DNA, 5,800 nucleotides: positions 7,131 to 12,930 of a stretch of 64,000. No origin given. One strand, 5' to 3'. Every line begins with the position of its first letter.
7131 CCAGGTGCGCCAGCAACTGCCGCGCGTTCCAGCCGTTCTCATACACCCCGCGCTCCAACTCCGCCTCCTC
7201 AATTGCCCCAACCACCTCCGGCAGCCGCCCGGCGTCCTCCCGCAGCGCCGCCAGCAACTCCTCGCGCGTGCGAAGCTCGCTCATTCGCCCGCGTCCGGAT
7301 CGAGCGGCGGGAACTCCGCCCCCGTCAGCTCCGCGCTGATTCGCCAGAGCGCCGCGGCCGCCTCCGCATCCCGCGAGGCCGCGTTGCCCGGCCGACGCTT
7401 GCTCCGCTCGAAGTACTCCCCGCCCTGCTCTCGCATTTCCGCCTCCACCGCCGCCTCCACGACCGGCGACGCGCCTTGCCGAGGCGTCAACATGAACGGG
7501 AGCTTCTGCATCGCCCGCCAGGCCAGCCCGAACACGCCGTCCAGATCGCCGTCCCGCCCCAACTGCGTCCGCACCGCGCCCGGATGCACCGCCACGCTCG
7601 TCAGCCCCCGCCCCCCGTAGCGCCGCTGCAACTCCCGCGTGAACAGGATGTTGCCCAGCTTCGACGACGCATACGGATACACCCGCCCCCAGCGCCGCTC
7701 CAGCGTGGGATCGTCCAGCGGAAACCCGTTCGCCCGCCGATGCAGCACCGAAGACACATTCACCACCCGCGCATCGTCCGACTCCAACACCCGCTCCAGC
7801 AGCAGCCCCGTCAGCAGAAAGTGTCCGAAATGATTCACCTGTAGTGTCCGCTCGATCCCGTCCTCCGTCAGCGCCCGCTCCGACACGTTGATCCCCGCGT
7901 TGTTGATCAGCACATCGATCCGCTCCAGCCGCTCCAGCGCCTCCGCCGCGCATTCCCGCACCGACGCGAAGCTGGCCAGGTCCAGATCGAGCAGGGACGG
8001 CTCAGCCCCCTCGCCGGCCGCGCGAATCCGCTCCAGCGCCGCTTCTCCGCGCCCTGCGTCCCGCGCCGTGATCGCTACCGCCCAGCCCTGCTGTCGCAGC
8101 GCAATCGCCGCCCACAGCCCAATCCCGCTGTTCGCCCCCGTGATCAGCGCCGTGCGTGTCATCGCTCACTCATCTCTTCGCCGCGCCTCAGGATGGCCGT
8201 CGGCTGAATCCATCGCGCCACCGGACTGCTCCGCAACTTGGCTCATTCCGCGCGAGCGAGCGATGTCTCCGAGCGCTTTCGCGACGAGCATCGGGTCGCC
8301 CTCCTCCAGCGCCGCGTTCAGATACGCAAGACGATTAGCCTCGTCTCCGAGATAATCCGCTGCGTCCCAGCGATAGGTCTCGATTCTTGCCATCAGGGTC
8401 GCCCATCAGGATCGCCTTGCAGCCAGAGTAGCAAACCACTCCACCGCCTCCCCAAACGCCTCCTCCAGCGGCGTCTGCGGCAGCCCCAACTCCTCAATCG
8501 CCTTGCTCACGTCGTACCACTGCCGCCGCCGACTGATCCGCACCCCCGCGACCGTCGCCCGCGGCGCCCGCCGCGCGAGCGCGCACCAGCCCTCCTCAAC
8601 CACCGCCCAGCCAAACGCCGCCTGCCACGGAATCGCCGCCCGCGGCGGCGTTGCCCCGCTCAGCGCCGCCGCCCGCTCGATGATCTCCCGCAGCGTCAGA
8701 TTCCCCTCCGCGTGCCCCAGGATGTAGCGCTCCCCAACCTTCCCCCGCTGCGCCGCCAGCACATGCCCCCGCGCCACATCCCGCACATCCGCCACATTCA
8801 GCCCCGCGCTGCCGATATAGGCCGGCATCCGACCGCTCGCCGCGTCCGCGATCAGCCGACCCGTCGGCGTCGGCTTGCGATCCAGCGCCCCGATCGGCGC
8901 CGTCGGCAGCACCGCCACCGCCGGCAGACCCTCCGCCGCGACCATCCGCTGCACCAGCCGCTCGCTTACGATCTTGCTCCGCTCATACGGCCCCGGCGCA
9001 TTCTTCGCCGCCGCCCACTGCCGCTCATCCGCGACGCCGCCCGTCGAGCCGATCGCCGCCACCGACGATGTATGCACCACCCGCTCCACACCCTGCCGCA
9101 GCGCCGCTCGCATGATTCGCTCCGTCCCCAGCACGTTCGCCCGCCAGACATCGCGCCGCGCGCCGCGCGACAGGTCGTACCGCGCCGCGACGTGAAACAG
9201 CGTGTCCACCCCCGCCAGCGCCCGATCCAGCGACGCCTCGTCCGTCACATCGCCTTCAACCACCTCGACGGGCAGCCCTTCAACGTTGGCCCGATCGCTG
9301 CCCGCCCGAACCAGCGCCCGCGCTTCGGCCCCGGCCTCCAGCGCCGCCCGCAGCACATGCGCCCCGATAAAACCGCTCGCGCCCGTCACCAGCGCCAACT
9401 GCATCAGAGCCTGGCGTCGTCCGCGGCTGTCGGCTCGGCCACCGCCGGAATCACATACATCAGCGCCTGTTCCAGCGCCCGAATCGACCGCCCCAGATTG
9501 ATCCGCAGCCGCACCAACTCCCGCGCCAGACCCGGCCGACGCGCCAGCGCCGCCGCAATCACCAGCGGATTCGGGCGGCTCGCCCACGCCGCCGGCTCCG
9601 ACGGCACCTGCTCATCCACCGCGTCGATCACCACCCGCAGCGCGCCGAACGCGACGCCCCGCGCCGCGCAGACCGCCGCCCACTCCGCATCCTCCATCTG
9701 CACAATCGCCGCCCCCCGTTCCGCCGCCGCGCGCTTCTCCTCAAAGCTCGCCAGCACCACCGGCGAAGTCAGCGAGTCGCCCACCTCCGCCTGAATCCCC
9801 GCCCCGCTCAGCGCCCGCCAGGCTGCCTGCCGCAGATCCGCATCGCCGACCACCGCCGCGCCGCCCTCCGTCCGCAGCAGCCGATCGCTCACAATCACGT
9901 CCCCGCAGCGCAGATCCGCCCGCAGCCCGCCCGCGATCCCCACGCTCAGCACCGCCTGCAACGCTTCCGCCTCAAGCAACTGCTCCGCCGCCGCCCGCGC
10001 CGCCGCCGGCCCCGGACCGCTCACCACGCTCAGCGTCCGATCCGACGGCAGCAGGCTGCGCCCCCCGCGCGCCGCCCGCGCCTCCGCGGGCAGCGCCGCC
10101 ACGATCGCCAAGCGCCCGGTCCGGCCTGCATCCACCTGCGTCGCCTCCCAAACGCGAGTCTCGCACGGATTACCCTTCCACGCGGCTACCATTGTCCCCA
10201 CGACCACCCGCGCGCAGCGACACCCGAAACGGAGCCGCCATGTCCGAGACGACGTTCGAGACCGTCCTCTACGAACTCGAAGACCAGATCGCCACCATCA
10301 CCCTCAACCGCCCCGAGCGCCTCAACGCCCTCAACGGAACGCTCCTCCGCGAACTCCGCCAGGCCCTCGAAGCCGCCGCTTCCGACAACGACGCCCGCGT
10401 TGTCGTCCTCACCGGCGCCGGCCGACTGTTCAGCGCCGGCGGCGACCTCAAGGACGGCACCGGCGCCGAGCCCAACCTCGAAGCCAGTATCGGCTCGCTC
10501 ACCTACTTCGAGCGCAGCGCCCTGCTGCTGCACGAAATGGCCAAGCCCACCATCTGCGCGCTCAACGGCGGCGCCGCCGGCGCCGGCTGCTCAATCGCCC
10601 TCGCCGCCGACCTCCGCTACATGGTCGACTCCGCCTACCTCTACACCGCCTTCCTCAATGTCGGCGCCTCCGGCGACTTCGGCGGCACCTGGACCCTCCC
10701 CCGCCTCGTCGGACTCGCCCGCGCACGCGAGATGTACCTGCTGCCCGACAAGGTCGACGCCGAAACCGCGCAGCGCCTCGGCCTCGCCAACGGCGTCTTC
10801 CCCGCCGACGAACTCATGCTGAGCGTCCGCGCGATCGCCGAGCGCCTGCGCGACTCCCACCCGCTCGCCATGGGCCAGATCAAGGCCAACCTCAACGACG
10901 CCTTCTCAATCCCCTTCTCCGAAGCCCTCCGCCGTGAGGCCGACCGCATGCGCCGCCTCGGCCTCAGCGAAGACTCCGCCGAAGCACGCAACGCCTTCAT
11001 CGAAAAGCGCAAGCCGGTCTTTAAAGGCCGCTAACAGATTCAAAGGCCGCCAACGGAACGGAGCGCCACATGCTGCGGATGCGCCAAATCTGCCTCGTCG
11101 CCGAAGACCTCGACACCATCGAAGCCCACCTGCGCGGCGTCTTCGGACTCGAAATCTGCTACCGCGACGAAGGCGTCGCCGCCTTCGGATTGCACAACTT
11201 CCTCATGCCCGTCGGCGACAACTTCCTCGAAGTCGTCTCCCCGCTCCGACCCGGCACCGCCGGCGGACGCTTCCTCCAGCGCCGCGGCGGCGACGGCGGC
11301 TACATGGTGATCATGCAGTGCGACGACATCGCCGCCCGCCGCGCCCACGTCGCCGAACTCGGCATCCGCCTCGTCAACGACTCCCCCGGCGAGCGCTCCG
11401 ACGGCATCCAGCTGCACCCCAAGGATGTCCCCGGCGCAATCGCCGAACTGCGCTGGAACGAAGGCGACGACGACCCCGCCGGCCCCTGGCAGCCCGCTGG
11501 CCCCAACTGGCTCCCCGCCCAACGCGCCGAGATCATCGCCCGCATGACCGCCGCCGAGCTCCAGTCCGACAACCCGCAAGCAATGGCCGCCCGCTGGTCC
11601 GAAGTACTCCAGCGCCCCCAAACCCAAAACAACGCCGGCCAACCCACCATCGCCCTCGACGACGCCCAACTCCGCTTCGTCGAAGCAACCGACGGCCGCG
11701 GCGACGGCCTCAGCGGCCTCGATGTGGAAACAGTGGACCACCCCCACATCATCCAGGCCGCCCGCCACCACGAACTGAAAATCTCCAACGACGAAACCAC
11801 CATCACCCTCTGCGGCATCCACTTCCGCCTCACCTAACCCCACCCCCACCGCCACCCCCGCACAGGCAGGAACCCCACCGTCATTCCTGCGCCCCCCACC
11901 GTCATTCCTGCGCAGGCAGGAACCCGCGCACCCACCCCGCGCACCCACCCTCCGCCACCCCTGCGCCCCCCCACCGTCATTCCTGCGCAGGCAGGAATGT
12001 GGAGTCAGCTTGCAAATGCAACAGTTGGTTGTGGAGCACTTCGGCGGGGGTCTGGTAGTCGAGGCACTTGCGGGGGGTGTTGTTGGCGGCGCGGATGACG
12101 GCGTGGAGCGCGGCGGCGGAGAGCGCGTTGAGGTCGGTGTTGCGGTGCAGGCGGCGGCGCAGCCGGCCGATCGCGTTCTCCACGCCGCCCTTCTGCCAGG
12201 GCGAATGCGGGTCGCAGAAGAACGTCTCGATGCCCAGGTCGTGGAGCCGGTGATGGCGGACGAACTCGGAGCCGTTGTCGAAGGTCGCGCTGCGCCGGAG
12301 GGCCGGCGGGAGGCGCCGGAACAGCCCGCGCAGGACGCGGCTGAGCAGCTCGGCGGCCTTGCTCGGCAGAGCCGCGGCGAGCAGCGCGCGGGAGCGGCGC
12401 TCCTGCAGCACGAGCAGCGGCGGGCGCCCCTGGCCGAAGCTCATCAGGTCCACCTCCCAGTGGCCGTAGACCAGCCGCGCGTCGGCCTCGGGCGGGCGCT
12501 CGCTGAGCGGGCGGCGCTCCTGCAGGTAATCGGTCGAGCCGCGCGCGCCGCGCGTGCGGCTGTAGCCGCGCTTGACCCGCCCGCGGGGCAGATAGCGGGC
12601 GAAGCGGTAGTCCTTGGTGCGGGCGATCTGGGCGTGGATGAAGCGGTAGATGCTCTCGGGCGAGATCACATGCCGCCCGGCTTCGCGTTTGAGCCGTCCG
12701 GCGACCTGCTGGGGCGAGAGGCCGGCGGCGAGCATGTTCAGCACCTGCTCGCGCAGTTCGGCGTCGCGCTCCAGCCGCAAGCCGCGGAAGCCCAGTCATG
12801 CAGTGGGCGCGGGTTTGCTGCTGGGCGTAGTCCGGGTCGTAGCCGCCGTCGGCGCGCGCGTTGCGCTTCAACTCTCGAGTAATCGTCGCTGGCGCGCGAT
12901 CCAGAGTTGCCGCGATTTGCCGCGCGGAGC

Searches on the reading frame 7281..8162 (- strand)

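Call 13: search_protein_families(library=pfam, proteins=[window:7281-8162:-], max_evalue=0.00001)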
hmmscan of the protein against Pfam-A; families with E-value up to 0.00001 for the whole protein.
window:7281-8162:- (293 aa): 3 families
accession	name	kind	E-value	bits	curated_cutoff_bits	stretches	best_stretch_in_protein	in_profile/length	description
PF00106.31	adh_short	-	1.6e-35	122.8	26.6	1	4-202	2-187/195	short chain dehydrogenase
PF13561.12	adh_short_C2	-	4.6e-23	82.5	27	1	9-229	1-208/236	Enoyl-(Acyl carrier protein) reductase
PF01370.27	Epimerase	-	1.1e-06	28.7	20.9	1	5-185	1-163/240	NAD dependent epimerase/dehydratase family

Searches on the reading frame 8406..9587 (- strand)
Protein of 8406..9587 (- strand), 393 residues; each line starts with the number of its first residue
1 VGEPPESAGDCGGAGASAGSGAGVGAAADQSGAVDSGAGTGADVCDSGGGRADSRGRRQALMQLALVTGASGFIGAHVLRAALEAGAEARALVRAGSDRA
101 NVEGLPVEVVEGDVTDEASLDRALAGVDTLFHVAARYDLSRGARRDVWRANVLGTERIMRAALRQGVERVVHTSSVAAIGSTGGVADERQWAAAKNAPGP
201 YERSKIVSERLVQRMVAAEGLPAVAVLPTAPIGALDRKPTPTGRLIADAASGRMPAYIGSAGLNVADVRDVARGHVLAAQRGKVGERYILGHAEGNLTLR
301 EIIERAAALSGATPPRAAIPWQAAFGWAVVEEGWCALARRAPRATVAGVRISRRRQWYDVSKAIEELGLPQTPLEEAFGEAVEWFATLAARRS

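Call 13: search_protein_families(library=pfam, proteins=[window:8406-9587:-], max_evalue=0.00001)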
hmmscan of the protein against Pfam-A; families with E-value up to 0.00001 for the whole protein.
window:8406-9587:- (393 aa): 7 families
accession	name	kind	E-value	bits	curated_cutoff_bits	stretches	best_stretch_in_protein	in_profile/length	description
PF01370.27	Epimerase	-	6.6e-37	127.6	20.9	1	65-291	1-240/240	NAD dependent epimerase/dehydratase family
PF01073.25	3Beta_HSD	-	1.3e-22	80.6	22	1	66-280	1-230/280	3-beta hydroxysteroid dehydrogenase/isomerase family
PF13460.12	NAD_binding_10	-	4.5e-17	63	27.2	1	69-227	1-142/184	NAD(P)H-binding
PF16363.11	GDP_Man_Dehyd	-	8.4e-17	62.1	27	1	66-307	1-263/332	GDP-mannose 4,6 dehydratase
PF07993.18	NAD_binding_4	-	8.4e-16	58.3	20.1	1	110-228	66-204/258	Male sterility protein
PF05368.20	NmrA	-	7.6e-15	55.7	27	1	65-183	5-115/298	NmrA-like family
PF02719.21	Polysacc_synt_2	-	4.8e-09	36.3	20.2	1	66-180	2-133/293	Polysaccharide biosynthesis protein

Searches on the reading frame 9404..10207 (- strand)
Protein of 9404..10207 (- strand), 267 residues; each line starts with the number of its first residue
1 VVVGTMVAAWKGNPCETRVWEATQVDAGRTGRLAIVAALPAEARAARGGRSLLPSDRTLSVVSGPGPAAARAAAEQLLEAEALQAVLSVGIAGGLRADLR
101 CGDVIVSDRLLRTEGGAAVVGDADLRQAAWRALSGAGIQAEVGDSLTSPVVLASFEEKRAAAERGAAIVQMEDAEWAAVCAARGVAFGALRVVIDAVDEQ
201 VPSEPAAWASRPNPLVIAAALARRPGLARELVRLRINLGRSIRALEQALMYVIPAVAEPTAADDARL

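Call 13: search_protein_families(library=pfam, proteins=[window:9404-10207:-], max_evalue=0.00001)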
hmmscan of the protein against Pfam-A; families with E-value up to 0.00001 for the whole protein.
window:9404-10207:- (267 aa): 1 family
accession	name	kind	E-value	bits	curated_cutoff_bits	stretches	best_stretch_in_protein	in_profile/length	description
PF01048.26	PNP_UDP_1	-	1.4e-16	61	25.1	1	59-201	45-208/233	Phosphorylase superfamily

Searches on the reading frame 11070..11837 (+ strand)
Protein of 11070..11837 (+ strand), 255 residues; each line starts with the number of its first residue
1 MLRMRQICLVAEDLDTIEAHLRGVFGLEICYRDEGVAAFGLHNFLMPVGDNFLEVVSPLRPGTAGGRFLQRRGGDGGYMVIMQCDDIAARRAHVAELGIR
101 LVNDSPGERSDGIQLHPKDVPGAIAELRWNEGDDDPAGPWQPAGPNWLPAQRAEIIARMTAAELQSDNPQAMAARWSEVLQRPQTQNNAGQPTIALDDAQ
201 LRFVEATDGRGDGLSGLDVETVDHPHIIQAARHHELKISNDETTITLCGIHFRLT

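Call 13: search_protein_families(library=pfam, proteins=[window:11070-11837:+], max_evalue=0.00001)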
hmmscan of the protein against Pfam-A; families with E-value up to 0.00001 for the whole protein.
window:11070-11837:+ (255 aa): 1 family
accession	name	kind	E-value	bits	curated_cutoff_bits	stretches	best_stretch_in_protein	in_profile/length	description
PF13468.12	Glyoxalase_3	-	1.9e-08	35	25.1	1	8-179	5-175/176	Glyoxalase-like domain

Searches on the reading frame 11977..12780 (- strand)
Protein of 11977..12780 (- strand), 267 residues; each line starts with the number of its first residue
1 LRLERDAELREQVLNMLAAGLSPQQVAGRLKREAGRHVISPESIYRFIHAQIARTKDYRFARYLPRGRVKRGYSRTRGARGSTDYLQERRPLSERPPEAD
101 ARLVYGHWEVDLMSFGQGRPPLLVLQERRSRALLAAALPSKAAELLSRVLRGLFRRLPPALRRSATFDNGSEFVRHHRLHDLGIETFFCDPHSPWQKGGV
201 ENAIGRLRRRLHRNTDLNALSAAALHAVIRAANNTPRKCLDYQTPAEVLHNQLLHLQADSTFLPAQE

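Call 13: search_protein_families(library=pfam, proteins=[window:11977-12780:-], max_evalue=0.00001)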
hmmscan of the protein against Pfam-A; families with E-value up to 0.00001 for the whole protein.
window:11977-12780:- (267 aa): 1 family
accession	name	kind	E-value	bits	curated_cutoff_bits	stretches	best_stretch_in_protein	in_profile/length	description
PF00665.32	rve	-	1.5e-08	35.2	32.6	1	105-194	5-102/102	Integrase core domain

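Call 56: search_protein_families(library=ncbifam, proteins=[window:11977-12780:-], max_evalue=0.00001)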
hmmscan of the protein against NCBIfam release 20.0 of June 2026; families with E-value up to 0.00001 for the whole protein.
window:11977-12780:- (267 aa): 3 families
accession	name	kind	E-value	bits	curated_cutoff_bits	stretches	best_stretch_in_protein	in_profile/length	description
NF033563.0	transpos_IS30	equivalog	3.4e-56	190.9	80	1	5-238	38-267/267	IS30 family transposase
NF033577.2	transpos_IS481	equivalog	3.5e-14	53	224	1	8-248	62-283/284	IS481 family transposase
NF033546.1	transpos_IS21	equivalog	7.9e-09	35.4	160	1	180-257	210-290/294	IS21 family transposase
